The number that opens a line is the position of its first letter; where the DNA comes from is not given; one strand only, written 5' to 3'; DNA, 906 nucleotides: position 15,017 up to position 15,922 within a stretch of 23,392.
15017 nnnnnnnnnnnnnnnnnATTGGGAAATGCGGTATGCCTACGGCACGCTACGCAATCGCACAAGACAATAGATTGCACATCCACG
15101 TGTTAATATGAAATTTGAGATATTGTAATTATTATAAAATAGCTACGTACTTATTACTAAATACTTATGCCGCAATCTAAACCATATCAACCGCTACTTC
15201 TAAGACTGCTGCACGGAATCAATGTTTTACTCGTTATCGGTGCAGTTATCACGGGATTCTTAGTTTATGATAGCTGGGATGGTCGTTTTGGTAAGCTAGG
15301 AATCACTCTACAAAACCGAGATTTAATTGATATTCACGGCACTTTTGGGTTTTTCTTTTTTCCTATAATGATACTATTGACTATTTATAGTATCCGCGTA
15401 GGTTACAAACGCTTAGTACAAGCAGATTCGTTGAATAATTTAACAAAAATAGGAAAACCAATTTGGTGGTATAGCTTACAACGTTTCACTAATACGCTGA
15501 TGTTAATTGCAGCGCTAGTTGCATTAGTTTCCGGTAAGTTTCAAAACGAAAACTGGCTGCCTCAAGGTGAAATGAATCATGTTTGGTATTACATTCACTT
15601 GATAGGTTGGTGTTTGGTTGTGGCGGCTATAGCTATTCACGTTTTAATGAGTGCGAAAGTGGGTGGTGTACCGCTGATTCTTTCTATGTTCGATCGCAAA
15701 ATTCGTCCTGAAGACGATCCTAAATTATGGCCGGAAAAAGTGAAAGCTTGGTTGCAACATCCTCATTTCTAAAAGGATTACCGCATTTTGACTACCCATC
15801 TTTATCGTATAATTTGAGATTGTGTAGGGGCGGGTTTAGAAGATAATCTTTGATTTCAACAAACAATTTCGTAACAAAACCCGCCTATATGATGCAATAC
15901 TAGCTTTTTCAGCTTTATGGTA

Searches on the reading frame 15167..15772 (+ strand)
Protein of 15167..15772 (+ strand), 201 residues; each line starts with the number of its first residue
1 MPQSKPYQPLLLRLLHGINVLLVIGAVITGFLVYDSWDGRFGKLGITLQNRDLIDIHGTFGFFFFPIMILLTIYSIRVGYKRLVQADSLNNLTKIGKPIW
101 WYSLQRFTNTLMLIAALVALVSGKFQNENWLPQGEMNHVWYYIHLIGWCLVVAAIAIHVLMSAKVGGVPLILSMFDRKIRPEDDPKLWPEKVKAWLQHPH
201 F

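Call 37: search_protein_families(library=pfam, proteins=[window:15167-15772:+], max_evalue=0.001)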
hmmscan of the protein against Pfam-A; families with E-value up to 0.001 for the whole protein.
window:15167-15772:+ (201 aa): 2 families
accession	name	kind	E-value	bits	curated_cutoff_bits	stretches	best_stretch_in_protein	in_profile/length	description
PF01292.26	Ni_hydr_CYTB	-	3.7e-15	56.6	30.1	1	8-175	2-177/179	Prokaryotic cytochrome b561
PF14358.11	DUF4405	-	1.1e-05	26.3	26.7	0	107-161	1-64/66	Domain of unknown function (DUF4405)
